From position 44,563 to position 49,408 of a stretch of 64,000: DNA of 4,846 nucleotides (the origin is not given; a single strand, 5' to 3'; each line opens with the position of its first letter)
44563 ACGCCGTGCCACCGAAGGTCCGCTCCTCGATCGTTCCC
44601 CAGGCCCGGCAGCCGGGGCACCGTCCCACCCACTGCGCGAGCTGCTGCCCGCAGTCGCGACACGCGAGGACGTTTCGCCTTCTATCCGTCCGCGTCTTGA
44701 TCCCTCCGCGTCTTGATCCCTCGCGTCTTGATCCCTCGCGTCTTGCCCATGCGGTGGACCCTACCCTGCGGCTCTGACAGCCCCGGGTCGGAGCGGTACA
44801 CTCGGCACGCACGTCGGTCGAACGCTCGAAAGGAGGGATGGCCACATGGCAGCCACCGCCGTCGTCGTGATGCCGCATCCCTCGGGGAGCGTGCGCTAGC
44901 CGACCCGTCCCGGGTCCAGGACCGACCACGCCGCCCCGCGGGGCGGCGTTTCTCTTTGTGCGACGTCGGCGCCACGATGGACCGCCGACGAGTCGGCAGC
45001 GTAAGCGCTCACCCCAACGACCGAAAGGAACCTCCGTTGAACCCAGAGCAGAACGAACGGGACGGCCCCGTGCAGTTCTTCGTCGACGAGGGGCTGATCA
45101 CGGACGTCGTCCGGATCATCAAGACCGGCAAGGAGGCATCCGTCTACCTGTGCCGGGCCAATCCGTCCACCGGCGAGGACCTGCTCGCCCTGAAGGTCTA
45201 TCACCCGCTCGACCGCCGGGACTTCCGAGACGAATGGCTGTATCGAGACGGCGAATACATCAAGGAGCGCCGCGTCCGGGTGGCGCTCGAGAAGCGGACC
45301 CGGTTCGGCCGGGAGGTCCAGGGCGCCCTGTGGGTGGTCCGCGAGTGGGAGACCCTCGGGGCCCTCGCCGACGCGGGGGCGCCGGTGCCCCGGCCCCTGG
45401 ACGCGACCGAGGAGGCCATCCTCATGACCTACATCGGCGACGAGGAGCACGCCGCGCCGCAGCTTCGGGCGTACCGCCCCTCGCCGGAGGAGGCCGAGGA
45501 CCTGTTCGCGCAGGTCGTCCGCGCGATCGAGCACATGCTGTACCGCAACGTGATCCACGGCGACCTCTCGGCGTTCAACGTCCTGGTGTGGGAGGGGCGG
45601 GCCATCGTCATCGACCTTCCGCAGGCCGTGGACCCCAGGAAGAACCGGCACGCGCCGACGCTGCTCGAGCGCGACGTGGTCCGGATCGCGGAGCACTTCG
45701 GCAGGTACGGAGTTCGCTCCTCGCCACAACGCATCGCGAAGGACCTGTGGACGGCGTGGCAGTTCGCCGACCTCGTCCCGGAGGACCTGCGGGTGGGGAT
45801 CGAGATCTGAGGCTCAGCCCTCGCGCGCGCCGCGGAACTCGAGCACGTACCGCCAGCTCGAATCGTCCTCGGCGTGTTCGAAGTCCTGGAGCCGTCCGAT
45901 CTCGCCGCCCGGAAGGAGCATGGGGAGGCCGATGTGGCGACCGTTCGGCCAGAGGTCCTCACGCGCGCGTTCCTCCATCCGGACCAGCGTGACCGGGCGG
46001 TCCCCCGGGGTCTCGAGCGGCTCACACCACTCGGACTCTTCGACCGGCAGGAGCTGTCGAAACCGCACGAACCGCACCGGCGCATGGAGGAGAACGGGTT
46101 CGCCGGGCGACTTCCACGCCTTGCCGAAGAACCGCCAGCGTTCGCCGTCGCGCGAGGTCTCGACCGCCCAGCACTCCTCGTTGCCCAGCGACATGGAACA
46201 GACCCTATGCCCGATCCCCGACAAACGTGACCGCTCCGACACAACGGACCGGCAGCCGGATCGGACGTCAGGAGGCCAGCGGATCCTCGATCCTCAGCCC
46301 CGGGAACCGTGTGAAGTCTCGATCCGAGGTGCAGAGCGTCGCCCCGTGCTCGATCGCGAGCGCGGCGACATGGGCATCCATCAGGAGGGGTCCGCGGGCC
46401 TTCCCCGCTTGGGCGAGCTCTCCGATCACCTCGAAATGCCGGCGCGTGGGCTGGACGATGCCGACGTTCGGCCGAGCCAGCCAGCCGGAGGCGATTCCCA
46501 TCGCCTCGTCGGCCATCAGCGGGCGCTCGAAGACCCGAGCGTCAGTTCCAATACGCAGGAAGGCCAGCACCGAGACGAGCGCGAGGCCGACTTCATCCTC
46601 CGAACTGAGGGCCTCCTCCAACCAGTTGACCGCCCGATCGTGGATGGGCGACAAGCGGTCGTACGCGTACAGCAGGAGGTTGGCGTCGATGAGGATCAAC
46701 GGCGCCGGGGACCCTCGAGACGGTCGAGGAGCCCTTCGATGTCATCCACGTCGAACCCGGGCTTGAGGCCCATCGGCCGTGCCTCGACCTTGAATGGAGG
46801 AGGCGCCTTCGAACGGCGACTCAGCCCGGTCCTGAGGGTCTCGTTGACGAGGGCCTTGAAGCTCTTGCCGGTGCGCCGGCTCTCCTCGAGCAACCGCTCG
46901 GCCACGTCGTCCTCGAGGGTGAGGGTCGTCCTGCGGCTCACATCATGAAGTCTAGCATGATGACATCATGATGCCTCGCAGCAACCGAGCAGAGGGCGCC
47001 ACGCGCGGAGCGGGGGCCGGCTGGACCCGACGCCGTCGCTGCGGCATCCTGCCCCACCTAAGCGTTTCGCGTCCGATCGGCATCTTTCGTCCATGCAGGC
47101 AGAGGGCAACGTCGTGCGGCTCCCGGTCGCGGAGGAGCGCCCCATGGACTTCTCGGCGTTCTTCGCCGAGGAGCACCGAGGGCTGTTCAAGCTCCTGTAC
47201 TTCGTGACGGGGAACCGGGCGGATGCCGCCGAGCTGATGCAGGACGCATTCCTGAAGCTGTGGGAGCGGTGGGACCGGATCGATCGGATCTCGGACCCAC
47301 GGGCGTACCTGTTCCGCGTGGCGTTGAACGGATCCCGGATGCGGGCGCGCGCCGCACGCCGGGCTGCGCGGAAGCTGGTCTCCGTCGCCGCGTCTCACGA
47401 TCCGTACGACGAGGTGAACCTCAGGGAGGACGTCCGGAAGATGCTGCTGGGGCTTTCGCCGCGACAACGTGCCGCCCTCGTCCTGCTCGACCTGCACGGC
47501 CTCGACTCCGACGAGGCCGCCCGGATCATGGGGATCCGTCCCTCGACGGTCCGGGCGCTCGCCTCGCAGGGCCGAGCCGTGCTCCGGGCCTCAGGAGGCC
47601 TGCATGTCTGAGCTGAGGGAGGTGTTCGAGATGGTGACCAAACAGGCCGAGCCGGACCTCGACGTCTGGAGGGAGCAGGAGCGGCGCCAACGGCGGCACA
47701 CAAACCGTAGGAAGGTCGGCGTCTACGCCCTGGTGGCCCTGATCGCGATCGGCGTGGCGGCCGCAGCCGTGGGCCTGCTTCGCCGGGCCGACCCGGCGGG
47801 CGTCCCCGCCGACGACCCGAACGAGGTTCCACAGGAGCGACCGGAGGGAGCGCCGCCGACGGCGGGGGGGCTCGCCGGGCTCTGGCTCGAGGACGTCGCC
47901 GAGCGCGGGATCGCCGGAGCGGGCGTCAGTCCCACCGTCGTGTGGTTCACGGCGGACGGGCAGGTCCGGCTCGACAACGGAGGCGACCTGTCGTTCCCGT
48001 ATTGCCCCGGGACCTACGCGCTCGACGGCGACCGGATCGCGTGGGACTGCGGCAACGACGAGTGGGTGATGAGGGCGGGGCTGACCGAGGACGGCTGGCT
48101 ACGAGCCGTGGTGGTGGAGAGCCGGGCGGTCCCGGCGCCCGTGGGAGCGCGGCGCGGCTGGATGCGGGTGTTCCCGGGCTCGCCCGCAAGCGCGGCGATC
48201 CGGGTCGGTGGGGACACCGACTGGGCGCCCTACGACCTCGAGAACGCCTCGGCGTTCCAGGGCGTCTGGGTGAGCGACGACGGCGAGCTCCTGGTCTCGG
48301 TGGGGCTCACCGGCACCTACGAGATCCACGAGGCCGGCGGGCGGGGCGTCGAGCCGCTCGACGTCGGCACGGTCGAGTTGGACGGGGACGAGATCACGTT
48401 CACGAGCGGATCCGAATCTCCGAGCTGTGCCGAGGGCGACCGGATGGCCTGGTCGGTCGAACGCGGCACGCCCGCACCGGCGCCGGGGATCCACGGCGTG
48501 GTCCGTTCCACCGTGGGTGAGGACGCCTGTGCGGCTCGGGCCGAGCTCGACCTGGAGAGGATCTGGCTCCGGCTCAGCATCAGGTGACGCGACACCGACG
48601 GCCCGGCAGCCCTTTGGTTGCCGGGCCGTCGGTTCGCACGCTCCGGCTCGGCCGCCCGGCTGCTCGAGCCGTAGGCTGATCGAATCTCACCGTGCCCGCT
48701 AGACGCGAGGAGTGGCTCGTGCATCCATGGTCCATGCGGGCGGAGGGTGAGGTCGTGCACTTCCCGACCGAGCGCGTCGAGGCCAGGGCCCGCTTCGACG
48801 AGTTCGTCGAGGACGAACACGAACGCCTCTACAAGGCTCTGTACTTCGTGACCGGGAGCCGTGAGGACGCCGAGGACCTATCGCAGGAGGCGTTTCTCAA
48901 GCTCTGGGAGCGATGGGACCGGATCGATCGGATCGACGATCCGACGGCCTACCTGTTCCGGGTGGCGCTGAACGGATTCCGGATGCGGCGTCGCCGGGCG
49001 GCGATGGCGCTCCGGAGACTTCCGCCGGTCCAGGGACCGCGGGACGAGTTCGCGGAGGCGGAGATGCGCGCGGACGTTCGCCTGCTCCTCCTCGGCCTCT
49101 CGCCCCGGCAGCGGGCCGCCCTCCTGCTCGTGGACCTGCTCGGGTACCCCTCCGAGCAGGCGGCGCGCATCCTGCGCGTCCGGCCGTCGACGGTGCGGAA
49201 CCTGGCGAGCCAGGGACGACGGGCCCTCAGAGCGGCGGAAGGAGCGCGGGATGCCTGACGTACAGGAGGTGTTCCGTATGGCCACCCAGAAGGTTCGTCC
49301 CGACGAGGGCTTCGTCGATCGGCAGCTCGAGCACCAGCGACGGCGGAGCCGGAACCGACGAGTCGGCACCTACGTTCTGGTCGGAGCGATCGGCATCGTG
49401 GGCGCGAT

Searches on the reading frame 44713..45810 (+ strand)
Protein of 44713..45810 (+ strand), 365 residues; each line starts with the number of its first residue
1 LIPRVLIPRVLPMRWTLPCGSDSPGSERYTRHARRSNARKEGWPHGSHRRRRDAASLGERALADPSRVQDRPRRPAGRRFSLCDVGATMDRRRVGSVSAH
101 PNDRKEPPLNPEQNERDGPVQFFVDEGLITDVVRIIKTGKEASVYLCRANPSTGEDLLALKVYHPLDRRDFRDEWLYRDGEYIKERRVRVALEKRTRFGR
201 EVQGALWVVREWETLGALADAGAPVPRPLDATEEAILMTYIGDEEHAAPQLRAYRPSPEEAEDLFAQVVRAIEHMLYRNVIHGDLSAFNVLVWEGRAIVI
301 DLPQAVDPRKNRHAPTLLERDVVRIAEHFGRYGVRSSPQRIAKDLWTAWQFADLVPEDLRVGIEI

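Call 29: search_protein_families(library=pfam, proteins=[window:44713-45810:+], max_evalue=0.0001)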
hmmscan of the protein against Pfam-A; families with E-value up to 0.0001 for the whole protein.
window:44713-45810:+ (365 aa): 2 families
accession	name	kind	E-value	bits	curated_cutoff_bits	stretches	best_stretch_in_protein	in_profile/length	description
PF01163.29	RIO1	-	4.6e-35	121.4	22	1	156-335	11-180/187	RIO domain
PF06293.20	Kdo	-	2.1e-05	24.5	21.3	0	206-306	56-170/207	Lipopolysaccharide kinase (Kdo/WaaP) family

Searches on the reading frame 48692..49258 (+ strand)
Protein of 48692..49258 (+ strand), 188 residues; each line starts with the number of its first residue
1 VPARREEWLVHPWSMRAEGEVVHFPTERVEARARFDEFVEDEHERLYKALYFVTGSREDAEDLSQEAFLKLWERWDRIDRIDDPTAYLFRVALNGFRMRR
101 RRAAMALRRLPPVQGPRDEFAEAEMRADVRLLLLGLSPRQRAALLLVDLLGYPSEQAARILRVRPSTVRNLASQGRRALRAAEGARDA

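Call 29: search_protein_families(library=pfam, proteins=[window:48692-49258:+], max_evalue=0.0001)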
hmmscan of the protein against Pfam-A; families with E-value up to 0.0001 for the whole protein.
window:48692-49258:+ (188 aa): 3 families
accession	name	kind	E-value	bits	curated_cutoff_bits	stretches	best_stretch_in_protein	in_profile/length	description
PF04542.20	Sigma70_r2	-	1.8e-14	53.7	24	1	39-103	2-68/71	Sigma-70 region 2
PF08281.18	Sigma70_r4_2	-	3.4e-12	46.3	25.7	1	128-179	3-54/54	Sigma-70, region 4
PF22233.2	PhyR_sigma-like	-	1.1e-06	28.8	27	1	135-174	3-42/50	Response regulator PhyR, sigma-like domain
